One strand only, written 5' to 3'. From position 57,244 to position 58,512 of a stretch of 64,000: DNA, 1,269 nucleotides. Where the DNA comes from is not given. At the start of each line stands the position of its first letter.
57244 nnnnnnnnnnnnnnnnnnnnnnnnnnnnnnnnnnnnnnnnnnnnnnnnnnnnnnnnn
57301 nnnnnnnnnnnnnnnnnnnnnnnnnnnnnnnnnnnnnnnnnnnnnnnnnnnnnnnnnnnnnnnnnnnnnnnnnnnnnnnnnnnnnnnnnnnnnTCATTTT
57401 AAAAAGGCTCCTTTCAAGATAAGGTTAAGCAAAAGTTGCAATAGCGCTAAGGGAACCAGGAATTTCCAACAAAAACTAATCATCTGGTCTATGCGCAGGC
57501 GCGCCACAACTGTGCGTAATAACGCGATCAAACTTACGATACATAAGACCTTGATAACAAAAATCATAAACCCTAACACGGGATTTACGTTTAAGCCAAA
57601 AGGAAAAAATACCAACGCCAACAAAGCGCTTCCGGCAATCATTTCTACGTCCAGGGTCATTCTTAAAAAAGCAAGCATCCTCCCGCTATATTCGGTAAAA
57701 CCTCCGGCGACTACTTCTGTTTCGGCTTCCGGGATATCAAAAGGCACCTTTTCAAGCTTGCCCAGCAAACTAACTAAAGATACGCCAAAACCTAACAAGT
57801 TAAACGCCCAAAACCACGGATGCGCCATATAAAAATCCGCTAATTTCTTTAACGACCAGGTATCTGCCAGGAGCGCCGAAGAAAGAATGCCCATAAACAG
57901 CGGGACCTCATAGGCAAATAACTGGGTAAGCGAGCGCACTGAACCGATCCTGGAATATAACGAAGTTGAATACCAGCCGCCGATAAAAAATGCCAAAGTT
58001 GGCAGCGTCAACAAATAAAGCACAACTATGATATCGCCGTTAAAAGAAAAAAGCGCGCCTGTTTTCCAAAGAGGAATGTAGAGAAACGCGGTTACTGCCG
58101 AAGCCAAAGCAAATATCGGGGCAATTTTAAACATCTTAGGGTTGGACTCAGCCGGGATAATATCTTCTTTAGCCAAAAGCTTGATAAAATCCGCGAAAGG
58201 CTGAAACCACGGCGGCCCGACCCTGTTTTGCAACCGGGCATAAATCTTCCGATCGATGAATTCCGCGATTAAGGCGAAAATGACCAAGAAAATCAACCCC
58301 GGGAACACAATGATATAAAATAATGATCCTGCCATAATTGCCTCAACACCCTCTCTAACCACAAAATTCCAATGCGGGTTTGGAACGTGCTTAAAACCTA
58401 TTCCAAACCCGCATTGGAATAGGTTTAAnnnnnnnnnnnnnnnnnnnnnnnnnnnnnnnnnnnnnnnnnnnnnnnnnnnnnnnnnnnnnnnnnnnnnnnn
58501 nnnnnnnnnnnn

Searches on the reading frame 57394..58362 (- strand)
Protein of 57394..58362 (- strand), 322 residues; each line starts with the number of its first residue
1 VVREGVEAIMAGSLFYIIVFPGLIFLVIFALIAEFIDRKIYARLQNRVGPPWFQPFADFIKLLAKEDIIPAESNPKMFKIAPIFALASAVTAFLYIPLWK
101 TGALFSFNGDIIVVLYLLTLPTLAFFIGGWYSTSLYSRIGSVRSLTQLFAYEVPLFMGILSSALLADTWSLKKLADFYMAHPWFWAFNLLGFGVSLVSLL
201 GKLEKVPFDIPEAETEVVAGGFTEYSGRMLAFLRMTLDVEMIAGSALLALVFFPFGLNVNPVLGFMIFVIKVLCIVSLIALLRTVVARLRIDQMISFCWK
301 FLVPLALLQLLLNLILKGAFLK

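Call 4: search_protein_families(library=pfam, proteins=[window:57394-58362:-])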
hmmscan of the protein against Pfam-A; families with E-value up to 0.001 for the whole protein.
window:57394-58362:- (322 aa): 1 family
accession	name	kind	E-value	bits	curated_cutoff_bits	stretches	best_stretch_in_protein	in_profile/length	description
PF00146.26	NADHdh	-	2.9e-77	260.4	27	1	24-312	8-296/298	NADH dehydrogenase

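Call 37: search_protein_families(library=ncbifam, proteins=[window:57394-58362:-], max_evalue=0.001)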
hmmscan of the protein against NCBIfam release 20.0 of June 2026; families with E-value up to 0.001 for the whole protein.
window:57394-58362:- (322 aa): 7 families
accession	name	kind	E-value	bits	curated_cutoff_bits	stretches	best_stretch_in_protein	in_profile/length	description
NF004741.0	PRK06076.1-2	equivalog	1.2e-68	231.8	305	1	8-317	15-333/337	NADH-quinone oxidoreductase subunit NuoH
NF004740.0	PRK06076.1-1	equivalog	1.5e-45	156.1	399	1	22-313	21-316/325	NADH-quinone oxidoreductase subunit NuoH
NF040610.1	F420_dehyd_FpoH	exception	3.6e-45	154.8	475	1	23-316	20-335/339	F420H2 dehydrogenase subunit FpoH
NF004743.0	PRK06076.1-4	equivalog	4.2e-45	154.4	494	1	23-312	24-337/433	NADH-quinone oxidoreductase subunit NuoH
NF004745.0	PRK06076.1-6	equivalog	1.7e-43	149.2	450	1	23-312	23-328/341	NADH-quinone oxidoreductase subunit NuoH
NF004744.0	PRK06076.1-5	equivalog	9.5e-41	140.1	542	2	23-253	38-277/372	NADH-quinone oxidoreductase subunit NuoH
NF004742.0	PRK06076.1-3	equivalog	8.8e-34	117.2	531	1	35-312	44-343/356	NADH-quinone oxidoreductase subunit NuoH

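Call 52: search_solved_structures(query=window:57394-58362:-, show_alignments=1, max_evalue=1e-10)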
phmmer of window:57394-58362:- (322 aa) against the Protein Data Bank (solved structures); distinct sequences matched with E-value up to 1e-10: 35.
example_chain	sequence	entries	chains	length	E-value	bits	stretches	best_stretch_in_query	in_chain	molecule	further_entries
6cfw_M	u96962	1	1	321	1e-41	146.9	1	23-312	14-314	Mbh13 NADH dehydrogenase subunit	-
4he8_H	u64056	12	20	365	1.1e-37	133.7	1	17-315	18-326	NADH-quinone oxidoreductase subunit 8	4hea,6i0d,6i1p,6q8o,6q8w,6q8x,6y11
6hum_A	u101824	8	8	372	7.3e-35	124.4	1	23-320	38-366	NAD(P)H-quinone oxidoreductase subunit 1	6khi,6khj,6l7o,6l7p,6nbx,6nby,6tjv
6nbq_A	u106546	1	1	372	7.4e-35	124.4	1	23-320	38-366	NdhA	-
7eu3_A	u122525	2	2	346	4.5e-33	118.5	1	19-313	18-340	NAD(P)H-quinone oxidoreductase subunit 1, chloroplastic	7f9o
7wff_A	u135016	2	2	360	6.7e-33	117.9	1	15-313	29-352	NAD(P)H-quinone oxidoreductase subunit 1, chloroplastic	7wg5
9grx_A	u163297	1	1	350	2.8e-32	115.9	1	19-313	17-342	NAD(P)H-quinone oxidoreductase subunit 1, chloroplastic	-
8e9g_H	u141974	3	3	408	2.1e-31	113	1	23-315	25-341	NADH-quinone oxidoreductase subunit H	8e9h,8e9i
8qby_H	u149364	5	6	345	8.7e-31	111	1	25-316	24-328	NADH-quinone oxidoreductase subunit H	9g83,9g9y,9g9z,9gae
7nyh_H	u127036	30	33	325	1.5e-30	110.2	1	23-313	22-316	NADH-quinone oxidoreductase subunit H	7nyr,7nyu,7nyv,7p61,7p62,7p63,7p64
5gpn_e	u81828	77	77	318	1.5e-29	106.9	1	22-311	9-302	NADH-ubiquinone oxidoreductase chain 1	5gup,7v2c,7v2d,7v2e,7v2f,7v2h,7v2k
8ud1_1H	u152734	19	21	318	8.9e-29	104.4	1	22-311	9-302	NADH-ubiquinone oxidoreductase chain 1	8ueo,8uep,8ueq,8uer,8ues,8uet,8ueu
5xtc_s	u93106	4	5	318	1.2e-28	103.9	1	18-312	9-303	NADH-ubiquinone oxidoreductase chain 1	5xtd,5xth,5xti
9cwt_s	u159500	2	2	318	2.1e-28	103.2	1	18-311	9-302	NADH-ubiquinone oxidoreductase chain 1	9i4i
9ti4_s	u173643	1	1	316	2.4e-28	103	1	18-311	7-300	NADH-ubiquinone oxidoreductase chain 1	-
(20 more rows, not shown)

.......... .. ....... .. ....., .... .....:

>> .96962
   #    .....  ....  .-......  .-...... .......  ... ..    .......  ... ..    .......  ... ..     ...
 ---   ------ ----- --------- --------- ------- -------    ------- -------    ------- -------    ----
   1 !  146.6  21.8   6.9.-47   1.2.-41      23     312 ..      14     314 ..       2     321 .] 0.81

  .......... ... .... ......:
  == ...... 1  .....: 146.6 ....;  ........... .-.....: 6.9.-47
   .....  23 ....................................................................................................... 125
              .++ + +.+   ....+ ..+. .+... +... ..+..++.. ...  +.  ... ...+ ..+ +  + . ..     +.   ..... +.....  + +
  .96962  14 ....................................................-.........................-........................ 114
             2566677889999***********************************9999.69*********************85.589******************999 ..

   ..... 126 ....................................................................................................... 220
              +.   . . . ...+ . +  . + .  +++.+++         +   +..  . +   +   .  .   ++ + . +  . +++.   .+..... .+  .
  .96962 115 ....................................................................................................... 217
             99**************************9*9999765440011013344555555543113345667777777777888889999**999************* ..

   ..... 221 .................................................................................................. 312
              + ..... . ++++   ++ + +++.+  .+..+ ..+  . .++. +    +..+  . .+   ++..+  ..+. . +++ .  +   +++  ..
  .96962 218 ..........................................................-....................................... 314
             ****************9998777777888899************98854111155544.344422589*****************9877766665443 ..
